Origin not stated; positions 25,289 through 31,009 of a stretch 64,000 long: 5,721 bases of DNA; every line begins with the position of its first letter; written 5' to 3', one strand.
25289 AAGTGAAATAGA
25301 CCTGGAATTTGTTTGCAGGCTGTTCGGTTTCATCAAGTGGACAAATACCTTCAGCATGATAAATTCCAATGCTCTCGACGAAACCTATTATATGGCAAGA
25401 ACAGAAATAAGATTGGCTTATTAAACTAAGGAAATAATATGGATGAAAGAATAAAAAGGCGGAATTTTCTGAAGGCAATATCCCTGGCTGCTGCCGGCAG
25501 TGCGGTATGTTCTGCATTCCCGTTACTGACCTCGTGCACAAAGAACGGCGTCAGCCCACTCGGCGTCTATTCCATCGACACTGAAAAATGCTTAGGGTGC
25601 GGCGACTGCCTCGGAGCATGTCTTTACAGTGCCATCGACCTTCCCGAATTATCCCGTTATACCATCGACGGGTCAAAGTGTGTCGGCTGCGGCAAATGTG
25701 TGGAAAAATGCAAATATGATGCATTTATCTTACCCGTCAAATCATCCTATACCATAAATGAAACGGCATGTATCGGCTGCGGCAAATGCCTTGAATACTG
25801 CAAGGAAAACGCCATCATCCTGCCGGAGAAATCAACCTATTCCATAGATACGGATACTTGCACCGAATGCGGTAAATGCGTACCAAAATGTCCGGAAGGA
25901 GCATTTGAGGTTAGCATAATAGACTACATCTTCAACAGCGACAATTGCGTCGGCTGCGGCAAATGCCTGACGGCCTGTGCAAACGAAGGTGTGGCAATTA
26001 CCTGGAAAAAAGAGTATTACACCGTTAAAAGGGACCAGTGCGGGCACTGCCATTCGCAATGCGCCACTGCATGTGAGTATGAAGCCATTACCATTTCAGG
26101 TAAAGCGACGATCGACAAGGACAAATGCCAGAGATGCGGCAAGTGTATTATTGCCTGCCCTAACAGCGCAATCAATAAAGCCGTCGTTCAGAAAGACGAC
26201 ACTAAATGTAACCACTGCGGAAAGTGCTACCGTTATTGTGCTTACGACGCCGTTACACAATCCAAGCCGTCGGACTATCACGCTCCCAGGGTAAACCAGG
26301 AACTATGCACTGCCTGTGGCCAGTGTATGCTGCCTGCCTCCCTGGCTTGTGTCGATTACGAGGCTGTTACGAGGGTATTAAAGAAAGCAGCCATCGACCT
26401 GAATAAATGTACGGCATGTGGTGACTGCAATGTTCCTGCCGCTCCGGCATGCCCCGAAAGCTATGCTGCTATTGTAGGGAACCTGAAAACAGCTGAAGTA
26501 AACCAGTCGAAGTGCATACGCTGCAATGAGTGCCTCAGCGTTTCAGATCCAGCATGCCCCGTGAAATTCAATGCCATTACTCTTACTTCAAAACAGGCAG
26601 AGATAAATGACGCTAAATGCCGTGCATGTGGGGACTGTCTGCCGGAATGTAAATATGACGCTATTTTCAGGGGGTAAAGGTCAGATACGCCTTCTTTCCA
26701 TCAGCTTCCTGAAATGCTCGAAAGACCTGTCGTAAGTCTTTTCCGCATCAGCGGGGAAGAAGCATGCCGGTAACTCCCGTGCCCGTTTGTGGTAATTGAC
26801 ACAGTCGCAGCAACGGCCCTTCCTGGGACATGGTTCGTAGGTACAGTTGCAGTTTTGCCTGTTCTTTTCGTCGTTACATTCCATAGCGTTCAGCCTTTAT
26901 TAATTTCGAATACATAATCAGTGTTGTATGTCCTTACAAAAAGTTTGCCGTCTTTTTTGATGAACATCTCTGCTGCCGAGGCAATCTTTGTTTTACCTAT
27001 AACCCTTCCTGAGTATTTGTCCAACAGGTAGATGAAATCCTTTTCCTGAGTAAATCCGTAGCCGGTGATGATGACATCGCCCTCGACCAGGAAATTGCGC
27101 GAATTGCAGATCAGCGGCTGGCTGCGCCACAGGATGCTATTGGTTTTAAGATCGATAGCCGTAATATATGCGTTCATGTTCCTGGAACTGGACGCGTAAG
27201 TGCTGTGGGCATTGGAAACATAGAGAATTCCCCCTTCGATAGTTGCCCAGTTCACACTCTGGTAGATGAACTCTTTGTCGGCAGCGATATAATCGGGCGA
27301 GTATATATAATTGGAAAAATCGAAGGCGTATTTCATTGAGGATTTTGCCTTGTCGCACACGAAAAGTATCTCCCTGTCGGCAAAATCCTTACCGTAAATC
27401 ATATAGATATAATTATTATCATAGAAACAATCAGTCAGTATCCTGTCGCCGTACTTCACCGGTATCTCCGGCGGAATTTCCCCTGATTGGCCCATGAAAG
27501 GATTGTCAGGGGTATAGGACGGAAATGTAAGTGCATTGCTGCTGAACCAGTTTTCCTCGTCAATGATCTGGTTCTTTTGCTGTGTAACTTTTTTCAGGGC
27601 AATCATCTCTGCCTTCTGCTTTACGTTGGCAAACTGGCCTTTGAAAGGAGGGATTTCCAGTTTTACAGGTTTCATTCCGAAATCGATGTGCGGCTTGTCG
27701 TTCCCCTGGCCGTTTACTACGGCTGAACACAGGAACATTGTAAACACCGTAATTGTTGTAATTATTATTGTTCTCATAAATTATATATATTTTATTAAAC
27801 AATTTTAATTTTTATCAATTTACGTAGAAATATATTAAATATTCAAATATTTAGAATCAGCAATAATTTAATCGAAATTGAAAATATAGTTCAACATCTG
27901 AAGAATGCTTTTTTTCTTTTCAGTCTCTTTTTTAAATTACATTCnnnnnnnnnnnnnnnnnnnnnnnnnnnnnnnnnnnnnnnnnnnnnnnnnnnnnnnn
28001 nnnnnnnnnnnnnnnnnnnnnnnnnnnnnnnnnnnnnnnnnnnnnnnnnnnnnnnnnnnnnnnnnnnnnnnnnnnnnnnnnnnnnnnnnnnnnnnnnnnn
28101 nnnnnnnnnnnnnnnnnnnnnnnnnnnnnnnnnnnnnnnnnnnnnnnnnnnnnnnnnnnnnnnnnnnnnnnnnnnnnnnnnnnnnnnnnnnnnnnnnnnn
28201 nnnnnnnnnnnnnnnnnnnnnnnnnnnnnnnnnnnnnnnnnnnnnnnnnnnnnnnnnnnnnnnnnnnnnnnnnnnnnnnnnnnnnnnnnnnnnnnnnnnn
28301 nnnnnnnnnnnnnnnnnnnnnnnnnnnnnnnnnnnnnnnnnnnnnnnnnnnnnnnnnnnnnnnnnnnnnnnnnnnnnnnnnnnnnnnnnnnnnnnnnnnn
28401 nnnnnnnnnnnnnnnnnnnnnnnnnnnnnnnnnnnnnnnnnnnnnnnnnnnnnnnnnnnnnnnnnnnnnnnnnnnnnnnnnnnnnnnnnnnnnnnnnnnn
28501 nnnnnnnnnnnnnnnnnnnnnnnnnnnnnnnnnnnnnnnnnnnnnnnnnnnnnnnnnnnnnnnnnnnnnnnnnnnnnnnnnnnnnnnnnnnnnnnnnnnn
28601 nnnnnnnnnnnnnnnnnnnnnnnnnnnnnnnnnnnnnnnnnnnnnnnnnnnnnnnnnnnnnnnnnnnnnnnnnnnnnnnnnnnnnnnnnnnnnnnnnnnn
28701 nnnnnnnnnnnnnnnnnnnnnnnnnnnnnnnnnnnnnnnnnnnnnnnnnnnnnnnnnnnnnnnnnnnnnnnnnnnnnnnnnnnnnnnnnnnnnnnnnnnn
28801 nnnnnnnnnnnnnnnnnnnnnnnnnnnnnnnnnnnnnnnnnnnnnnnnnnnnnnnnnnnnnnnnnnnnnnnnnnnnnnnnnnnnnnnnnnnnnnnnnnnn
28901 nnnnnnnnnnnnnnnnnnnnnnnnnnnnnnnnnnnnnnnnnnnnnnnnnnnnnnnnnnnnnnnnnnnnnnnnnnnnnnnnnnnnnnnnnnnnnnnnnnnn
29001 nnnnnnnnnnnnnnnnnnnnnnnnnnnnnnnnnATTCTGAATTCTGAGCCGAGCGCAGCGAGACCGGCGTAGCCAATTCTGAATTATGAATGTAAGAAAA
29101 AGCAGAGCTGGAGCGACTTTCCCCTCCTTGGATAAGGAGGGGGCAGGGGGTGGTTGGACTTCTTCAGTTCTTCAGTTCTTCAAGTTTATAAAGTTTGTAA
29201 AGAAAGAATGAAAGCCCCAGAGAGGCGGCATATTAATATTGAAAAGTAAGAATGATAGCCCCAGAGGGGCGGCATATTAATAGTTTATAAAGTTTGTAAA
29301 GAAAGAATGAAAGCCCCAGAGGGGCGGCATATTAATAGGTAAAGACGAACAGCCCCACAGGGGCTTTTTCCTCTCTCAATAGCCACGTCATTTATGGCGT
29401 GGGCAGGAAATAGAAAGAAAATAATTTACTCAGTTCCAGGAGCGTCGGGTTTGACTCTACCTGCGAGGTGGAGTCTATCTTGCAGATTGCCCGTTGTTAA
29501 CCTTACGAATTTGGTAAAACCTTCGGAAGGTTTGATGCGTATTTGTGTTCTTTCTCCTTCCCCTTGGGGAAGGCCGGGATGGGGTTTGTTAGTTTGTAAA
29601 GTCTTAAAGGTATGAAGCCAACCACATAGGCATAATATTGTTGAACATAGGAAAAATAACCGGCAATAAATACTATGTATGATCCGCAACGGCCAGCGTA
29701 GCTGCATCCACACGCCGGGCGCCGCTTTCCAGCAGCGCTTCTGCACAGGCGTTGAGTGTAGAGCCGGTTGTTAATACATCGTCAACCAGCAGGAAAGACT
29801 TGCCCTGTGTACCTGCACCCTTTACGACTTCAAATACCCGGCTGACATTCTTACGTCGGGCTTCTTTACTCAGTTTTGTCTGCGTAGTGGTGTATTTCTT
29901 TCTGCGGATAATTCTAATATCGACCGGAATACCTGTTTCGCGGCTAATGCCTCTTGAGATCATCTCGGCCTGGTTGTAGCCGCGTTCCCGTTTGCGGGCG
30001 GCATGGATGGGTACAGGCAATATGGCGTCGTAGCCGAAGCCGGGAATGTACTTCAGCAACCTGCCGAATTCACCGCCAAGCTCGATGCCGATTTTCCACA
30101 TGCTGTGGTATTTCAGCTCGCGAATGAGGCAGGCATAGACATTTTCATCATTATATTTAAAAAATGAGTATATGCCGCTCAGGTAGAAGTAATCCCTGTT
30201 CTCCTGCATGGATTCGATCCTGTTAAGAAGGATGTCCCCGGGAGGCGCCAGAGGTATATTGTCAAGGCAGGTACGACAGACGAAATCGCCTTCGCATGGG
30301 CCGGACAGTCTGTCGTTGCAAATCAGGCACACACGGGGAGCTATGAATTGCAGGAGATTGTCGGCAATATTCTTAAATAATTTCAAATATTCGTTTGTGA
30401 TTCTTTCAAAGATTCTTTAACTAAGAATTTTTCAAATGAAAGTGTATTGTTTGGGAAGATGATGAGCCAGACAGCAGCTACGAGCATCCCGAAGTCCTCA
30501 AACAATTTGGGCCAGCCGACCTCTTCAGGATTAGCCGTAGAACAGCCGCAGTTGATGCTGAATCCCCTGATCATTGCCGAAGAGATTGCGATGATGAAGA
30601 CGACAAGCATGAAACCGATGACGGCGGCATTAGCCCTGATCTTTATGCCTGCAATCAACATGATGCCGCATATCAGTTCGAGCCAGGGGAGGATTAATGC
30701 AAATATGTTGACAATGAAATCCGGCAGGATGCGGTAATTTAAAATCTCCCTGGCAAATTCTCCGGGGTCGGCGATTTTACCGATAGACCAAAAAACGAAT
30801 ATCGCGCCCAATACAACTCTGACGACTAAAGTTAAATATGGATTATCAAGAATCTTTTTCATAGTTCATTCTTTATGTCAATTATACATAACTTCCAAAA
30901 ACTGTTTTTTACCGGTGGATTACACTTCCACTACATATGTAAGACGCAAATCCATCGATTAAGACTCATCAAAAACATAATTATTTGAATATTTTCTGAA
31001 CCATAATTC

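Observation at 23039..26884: NapH-like membrane polyferredoxin + outer-membrane beta-barrel + Tat-exported 12x[4Fe-4S] polyferredoxin: candidate iron-sulfur trans-envelope electron conduit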

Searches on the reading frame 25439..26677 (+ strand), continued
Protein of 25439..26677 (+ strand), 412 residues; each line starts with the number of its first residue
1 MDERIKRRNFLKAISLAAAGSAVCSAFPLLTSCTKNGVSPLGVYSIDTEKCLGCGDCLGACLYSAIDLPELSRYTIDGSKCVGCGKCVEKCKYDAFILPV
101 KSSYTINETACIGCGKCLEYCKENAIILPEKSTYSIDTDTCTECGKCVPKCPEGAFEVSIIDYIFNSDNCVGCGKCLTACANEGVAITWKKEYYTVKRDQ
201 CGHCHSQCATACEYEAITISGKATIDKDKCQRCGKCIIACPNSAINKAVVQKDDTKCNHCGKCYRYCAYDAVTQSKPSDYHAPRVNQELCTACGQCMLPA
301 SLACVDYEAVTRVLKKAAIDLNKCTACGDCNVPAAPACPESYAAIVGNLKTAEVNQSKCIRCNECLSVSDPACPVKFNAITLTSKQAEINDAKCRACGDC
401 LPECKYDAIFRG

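Call 102: find_encoding_contigs(protein=P0154, flank=8000, max_places=2)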
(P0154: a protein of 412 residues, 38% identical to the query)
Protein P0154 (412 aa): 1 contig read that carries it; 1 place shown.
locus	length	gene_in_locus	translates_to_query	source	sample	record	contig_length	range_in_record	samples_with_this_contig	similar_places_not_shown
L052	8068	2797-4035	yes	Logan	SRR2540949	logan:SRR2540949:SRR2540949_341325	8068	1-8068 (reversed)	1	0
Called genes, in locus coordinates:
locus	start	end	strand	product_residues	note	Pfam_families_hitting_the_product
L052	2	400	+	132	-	?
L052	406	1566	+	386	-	PF12801:Fer4_5, PF13187:Fer4_9 (weak)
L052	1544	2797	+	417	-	-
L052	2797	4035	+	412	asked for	PF12800:Fer4_4 (faint), PF13484:Fer4_16 (faint), PF00037:Fer4 (weak), PF12837:Fer4_6 (weak), PF12838:Fer4_7 (weak), PF13187:Fer4_9 (weak), PF12838:Fer4_7 (weak), PF00037:Fer4 (weak), +5 more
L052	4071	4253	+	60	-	PF02416:TatA_B_E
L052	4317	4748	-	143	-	-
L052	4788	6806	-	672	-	PF07676:PD40 (weak), PF00691:OmpA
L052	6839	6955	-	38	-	-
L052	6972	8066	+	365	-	?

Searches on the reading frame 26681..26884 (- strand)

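Call 3: search_protein_families(library=pfam, proteins=[window:26681-26884:-], max_evalue=0.01)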
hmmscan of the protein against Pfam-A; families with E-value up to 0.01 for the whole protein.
window:26681-26884:- (67 aa): 1 family
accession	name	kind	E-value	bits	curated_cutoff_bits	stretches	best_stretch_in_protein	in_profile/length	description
PF20095.4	DUF6485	-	4.1e-11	43.7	24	1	7-64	2-67/70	Domain of unknown function (DUF6485)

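Call 4: search_protein_families(library=ncbifam, proteins=[window:26681-26884:-], max_evalue=0.01)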
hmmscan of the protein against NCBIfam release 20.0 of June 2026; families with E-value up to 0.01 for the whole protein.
window:26681-26884:- (67 aa): 0 families

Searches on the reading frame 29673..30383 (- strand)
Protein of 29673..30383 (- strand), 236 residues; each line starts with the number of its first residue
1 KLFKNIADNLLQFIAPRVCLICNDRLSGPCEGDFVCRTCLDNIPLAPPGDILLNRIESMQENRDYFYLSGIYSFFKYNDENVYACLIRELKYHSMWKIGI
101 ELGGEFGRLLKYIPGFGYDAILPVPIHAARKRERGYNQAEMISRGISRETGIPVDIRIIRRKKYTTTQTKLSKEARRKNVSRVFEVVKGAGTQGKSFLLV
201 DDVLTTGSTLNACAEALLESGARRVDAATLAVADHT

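Call 67: search_protein_families(library=pfam, proteins=[window:29673-30383:-], max_evalue=0.0001)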
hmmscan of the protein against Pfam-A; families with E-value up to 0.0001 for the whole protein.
window:29673-30383:- (236 aa): 1 family
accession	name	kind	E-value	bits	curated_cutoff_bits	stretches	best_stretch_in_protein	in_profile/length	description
PF00156.33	Pribosyltran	-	5.7e-10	39.2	26.3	1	147-231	48-124/158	Phosphoribosyl transferase domain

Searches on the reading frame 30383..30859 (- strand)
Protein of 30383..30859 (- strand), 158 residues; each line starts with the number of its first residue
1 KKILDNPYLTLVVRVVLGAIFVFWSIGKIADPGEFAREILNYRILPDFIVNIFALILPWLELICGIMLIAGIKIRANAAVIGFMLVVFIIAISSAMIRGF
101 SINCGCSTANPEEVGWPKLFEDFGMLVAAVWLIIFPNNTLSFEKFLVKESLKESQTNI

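Call 67: search_protein_families(library=pfam, proteins=[window:30383-30859:-], max_evalue=0.0001)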
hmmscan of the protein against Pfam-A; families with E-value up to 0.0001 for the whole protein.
window:30383-30859:- (158 aa): 2 families
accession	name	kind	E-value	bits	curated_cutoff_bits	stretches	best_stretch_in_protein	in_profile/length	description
PF07291.16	MauE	-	3.9e-27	95.5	27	1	8-134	3-127/128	Methylamine utilisation protein MauE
PF07681.17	DoxX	-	1e-08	36.1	23.6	1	10-91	2-82/85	DoxX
